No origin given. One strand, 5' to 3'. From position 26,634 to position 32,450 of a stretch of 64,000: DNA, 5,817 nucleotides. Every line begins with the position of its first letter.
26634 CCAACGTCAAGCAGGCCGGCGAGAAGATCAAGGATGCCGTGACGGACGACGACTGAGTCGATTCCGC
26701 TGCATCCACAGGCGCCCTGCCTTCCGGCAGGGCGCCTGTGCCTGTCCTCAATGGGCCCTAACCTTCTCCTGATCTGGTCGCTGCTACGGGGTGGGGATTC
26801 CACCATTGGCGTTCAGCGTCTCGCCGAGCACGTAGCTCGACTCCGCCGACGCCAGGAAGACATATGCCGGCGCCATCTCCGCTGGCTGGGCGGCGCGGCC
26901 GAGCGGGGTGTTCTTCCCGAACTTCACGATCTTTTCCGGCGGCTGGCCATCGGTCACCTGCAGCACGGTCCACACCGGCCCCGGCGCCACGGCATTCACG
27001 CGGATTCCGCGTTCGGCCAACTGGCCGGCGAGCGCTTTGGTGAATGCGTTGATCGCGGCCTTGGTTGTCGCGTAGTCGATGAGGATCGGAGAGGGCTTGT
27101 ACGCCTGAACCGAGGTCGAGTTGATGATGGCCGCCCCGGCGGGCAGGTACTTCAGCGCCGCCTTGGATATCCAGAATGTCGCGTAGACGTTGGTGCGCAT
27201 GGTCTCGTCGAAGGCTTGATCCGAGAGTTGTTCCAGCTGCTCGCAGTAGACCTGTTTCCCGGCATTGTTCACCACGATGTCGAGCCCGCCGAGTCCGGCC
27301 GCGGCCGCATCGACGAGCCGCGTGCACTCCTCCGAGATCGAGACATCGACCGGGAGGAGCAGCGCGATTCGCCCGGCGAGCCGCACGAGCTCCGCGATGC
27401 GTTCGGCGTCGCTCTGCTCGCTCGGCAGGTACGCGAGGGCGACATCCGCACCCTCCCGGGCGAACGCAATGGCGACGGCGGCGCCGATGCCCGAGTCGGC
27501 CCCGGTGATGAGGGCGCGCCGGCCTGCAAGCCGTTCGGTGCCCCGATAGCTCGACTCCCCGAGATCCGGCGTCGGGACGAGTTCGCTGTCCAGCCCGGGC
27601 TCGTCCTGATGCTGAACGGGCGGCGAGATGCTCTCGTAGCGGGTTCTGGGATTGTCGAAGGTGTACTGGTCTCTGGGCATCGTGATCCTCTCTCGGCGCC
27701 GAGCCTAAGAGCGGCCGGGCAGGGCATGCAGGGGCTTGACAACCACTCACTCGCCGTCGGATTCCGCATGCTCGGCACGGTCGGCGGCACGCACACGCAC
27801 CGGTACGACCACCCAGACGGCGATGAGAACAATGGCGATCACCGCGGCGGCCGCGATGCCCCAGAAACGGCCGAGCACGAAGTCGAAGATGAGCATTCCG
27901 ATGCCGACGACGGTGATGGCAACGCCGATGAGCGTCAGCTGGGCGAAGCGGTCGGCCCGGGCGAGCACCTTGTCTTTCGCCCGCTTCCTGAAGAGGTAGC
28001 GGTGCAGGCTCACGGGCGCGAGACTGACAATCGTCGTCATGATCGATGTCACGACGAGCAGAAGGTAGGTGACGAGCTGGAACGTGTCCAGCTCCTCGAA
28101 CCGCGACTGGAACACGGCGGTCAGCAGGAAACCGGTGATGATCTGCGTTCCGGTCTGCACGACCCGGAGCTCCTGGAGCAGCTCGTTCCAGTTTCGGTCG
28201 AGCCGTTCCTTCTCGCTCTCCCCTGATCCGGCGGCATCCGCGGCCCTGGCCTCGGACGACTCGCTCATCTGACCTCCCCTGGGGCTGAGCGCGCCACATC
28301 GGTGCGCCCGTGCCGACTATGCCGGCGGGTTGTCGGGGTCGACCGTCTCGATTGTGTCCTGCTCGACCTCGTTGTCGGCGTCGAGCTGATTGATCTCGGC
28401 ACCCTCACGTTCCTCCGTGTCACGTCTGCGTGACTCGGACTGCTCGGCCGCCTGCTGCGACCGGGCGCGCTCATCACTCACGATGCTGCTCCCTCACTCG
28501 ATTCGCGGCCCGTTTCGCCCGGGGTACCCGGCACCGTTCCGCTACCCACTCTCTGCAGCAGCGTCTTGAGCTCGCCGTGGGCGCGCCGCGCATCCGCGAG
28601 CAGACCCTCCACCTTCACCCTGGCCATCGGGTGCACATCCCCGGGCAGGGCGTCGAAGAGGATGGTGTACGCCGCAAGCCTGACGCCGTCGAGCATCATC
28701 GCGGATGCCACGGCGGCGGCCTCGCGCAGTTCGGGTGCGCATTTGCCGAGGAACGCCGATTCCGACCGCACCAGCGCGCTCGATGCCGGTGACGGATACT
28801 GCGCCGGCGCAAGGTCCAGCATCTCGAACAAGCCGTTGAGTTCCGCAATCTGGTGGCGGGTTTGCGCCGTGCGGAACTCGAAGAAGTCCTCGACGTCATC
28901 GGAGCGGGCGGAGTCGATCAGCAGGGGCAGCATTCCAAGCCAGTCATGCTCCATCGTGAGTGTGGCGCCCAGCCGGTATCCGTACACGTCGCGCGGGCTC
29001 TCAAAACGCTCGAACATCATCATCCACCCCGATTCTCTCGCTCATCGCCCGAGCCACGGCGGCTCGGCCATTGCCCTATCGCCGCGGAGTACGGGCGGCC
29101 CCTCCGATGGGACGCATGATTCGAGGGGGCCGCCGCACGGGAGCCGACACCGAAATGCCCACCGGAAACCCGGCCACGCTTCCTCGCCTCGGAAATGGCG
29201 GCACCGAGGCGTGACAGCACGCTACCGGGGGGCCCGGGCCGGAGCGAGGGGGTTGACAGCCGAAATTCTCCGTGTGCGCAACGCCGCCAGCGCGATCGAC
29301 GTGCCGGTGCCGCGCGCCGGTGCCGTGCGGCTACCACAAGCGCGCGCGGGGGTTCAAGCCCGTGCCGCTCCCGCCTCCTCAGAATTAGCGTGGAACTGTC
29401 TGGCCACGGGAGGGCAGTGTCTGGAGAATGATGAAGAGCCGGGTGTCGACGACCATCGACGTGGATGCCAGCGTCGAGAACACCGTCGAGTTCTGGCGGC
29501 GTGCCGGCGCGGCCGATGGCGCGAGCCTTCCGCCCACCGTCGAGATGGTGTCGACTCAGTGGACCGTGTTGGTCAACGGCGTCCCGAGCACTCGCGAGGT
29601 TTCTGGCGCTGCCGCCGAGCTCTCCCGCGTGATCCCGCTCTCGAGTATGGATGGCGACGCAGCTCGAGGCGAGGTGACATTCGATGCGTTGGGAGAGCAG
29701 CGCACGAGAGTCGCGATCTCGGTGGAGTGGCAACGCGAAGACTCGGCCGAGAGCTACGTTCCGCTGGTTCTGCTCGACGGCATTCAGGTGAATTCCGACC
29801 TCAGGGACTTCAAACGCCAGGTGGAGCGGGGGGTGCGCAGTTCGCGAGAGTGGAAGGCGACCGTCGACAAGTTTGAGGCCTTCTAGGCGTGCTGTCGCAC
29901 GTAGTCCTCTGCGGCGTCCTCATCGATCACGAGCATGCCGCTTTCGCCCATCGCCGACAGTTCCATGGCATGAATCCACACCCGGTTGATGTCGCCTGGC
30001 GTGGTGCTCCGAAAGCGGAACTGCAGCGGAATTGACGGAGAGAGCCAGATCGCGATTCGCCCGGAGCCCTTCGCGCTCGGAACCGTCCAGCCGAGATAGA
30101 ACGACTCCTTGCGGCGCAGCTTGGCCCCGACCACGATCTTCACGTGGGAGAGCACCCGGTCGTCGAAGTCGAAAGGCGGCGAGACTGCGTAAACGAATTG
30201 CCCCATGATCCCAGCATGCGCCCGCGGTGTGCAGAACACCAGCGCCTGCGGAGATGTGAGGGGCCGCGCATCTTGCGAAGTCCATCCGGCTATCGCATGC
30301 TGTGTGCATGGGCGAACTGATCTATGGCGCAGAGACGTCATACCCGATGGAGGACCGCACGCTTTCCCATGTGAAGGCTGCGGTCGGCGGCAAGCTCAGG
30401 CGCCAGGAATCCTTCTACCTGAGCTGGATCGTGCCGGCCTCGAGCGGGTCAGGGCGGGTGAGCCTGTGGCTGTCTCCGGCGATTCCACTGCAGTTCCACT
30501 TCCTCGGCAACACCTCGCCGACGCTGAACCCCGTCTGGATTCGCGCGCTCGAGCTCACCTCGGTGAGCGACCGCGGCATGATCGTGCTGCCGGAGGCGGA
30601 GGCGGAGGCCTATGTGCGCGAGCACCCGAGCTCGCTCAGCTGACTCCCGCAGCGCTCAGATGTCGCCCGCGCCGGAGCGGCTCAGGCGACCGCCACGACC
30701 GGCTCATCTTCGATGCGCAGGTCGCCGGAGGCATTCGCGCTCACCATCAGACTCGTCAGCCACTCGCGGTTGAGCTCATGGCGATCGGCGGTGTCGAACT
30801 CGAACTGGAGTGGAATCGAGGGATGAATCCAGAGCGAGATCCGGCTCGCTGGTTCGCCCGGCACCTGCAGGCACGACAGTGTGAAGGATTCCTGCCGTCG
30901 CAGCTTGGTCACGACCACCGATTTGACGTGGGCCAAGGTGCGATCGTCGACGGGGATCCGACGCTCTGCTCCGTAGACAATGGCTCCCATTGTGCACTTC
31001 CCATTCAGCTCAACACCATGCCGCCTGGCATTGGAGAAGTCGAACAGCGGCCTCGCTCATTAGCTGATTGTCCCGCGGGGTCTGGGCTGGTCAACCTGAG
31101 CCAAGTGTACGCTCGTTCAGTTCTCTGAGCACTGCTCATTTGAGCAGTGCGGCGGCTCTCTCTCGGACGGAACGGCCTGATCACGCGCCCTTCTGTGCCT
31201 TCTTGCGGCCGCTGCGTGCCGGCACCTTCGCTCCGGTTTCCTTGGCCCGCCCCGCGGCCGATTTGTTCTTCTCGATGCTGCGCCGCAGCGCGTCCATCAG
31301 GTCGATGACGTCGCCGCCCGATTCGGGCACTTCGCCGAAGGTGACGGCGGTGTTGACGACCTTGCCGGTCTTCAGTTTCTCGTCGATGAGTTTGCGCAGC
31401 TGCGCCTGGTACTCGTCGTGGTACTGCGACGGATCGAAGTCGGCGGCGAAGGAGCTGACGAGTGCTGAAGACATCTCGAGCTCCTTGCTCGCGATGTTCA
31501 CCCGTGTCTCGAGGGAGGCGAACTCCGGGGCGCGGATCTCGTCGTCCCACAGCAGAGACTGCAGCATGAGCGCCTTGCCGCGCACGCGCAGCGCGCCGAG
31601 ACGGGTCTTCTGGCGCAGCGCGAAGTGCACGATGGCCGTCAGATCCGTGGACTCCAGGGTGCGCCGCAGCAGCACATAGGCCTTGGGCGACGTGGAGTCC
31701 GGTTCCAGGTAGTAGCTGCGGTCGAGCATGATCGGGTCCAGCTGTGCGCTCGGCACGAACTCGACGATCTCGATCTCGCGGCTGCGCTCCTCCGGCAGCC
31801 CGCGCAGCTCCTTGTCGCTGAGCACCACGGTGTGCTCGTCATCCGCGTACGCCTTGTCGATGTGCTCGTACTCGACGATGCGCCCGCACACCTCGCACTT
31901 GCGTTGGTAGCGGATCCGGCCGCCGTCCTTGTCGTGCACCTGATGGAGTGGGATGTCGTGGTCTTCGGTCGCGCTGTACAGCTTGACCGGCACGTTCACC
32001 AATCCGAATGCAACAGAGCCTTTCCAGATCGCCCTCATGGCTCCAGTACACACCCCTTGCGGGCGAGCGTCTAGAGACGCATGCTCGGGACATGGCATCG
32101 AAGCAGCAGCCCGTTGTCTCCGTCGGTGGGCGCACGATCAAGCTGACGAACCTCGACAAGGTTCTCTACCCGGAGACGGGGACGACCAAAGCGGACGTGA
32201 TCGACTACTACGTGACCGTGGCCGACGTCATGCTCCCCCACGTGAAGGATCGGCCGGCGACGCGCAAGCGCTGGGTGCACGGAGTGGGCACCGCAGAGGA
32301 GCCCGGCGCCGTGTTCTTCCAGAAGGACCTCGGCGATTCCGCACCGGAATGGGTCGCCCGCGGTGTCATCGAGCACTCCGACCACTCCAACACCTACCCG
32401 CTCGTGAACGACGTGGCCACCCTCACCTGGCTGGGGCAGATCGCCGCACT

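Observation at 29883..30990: Three paralogues of an uncharacterised ~105-aa protein family beside ku/ligD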

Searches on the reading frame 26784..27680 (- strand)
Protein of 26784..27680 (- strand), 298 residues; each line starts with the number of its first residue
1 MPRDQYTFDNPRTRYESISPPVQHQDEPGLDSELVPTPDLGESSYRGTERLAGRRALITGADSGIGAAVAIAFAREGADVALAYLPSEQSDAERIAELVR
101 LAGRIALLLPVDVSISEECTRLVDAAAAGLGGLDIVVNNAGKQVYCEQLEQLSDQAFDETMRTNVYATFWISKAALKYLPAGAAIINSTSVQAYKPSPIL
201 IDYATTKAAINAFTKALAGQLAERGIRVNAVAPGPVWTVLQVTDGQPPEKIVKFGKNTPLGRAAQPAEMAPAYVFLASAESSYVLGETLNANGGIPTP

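Call 21: search_protein_families(library=pfam, proteins=[window:26784-27680:-], max_evalue=0.001)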
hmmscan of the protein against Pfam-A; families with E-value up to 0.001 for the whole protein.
window:26784-27680:- (298 aa): 4 families
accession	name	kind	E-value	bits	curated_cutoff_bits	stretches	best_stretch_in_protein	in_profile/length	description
PF13561.12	adh_short_C2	-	1.6e-57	195.2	27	1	60-295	1-235/236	Enoyl-(Acyl carrier protein) reductase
PF00106.31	adh_short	-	1.5e-45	155.5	26.6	1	56-242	3-188/195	short chain dehydrogenase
PF08659.16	KR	-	5.3e-09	36.7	22.6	1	57-235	4-177/180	KR domain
PF23441.1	SDR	-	2.3e-06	27.6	27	1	50-243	4-201/258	SDR-like rossmann domain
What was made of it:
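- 26784..29886 (.): Left flank of stress-type genes: SDR (26784-27680 -), DUF6328 (27747-28268 -), DUF892 (28478-29023 -) and a 152-aa protein with no significant Pfam match (29428-29886 +). Pfam results (call 21).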

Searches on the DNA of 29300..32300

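Call 66: search_rna_families(source=window, start=29300, end=32300, threshold=evalue, max_evalue=1)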
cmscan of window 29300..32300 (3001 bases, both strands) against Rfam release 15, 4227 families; matches with E-value up to 1: 0.
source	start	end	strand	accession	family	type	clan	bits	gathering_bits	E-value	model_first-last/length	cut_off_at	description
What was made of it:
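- Tried and rejected: Rfam found no RNA family in 29300-32300 (call 66).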

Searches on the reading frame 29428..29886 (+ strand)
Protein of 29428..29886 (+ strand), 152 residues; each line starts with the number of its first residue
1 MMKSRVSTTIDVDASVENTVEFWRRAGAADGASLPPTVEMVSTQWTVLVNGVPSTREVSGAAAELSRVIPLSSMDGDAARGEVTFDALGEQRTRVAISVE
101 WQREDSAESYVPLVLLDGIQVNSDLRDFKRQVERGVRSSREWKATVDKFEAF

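Call 21: search_protein_families(library=pfam, proteins=[window:29428-29886:+], max_evalue=0.001)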
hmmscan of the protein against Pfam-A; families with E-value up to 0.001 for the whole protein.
window:29428-29886:+ (152 aa): 0 families
